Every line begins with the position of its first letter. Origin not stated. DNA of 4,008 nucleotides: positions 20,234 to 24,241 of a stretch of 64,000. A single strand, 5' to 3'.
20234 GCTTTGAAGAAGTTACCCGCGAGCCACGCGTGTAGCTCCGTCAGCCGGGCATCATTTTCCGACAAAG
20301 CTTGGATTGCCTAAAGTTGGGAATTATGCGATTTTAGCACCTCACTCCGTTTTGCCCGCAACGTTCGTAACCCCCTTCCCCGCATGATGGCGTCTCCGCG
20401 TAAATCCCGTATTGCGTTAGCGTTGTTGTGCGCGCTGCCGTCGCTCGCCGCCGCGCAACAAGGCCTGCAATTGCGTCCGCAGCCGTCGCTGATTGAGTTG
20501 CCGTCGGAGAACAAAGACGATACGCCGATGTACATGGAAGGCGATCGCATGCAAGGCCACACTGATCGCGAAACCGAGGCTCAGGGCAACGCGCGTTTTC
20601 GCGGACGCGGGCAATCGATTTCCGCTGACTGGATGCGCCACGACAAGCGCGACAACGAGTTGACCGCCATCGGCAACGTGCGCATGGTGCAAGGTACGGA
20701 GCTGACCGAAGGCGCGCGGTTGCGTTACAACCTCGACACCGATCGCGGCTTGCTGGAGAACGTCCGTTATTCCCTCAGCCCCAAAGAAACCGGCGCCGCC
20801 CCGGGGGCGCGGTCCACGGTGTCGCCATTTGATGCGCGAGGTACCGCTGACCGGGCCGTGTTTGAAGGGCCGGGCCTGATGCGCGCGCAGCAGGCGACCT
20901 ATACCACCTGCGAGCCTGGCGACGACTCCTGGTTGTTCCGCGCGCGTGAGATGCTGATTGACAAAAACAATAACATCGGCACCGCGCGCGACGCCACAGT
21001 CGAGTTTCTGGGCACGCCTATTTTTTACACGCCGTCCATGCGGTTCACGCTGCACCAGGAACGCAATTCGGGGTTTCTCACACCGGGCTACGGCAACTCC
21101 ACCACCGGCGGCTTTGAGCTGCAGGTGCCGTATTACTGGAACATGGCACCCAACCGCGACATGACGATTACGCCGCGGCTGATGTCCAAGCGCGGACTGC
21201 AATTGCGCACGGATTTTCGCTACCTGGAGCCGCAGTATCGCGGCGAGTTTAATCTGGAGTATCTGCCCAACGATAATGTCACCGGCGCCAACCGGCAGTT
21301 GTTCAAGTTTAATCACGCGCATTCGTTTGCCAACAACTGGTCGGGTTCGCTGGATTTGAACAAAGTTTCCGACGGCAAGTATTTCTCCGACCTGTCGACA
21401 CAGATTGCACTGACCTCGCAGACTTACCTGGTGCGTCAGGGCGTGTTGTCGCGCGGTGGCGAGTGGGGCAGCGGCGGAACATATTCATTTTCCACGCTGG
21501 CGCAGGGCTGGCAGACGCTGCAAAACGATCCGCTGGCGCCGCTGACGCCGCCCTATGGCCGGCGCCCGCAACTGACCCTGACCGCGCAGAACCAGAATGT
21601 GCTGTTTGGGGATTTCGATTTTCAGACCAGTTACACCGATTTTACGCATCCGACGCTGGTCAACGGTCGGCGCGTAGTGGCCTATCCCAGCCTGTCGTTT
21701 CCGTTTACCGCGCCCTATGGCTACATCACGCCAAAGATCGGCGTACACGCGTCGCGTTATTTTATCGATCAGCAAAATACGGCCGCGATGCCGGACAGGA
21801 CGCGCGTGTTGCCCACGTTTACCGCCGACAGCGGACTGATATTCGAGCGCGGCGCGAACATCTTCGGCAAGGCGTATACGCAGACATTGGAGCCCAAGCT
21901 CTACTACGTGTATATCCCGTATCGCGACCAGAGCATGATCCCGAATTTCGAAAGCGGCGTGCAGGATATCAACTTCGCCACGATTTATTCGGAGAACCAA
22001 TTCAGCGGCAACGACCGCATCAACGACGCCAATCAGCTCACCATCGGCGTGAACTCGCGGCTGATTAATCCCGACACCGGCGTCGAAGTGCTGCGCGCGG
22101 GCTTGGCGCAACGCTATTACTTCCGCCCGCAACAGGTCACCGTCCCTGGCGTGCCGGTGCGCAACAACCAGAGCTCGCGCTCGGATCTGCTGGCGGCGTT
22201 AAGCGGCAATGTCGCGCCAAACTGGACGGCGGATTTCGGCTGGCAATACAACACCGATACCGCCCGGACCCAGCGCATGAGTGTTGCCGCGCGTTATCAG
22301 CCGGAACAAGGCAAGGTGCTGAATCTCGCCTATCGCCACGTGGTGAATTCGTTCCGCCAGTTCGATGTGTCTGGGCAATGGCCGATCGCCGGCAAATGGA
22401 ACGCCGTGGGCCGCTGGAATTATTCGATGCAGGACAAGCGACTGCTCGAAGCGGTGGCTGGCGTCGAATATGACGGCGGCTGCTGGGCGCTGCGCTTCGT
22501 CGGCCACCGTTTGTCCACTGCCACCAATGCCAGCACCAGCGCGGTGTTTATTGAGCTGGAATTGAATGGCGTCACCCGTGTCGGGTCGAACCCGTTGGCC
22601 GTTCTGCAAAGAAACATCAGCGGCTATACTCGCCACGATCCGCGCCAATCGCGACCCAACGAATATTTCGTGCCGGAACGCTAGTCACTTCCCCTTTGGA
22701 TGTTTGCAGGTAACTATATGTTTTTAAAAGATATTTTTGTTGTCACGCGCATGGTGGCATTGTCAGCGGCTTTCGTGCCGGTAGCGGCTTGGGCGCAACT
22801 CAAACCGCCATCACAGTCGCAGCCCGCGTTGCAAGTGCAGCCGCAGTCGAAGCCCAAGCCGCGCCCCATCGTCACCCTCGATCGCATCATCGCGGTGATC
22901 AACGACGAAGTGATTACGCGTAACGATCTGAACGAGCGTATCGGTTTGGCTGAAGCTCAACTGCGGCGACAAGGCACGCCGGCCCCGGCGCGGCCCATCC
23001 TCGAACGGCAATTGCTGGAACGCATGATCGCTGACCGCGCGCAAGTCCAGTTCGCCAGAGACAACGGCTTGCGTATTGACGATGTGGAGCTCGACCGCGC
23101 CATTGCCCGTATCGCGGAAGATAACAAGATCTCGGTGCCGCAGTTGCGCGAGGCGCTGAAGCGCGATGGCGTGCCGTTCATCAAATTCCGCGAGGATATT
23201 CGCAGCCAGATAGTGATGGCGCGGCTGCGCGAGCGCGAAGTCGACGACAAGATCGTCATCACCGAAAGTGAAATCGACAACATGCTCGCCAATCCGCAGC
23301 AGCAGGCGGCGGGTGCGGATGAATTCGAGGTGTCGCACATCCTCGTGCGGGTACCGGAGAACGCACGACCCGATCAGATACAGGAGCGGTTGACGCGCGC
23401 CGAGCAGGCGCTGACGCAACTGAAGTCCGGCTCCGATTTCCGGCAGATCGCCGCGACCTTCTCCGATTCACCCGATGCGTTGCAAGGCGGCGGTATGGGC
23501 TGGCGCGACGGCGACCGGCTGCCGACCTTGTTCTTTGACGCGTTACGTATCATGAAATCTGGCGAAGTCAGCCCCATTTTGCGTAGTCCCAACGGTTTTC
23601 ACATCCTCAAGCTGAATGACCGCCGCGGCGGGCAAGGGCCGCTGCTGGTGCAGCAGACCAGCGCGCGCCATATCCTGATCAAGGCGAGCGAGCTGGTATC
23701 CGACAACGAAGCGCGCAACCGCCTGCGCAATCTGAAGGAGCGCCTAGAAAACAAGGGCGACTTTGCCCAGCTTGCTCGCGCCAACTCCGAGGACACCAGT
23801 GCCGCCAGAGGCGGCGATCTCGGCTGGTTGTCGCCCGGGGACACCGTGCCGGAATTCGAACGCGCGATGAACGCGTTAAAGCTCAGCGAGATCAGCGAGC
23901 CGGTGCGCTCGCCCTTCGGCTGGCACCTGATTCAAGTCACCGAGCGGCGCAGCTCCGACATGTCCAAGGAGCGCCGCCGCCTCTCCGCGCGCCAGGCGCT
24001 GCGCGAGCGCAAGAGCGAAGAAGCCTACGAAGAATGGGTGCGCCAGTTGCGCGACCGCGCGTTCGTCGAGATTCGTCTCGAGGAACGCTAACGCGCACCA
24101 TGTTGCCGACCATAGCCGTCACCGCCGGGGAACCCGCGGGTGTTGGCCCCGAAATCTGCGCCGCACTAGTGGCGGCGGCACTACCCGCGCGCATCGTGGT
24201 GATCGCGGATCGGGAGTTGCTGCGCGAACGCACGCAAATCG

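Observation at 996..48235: Recurrent AT-rich intergenic element (core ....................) scattered through a high-GC window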

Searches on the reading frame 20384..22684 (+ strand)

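Call 70: search_protein_families(library=pfam, proteins=[window:20384-22684:+])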
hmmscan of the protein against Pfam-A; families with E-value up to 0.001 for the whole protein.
window:20384-22684:+ (766 aa): 2 families
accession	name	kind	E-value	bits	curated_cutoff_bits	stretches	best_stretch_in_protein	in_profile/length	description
PF04453.20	LptD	-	7e-93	312.4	22.4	1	303-672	2-384/384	LPS transport system D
PF19838.5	LptD_2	-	8e-10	38.4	22.5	1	212-325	14-128/464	LptD protein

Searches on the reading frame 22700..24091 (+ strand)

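Call 70: search_protein_families(library=pfam, proteins=[window:22700-24091:+])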
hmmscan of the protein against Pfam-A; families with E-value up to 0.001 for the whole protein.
window:22700-24091:+ (463 aa): 6 families
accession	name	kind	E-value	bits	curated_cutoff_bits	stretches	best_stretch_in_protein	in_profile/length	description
PF00639.27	Rotamase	-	1.2e-45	154.9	21.7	2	324-414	1-96/97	PPIC-type PPIASE domain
PF13616.12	Rotamase_3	-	1.5e-44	151.7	22.5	2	319-417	15-116/116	PPIC-type PPIASE domain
PF09312.16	SurA_N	-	2.2e-37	128.3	30.8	1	60-177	1-118/118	SurA N-terminal domain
PF13145.12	Rotamase_2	-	5e-18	66.5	27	2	335-418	31-110/121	PPIC-type PPIASE domain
PF13624.11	SurA_N_3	-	3.1e-13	50.3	27.2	1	64-176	41-161/162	SurA-like N-terminal domain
PF13623.11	SurA_N_2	-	1.8e-06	28.3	28.5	1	63-140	42-122/145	SurA-like N-terminal domain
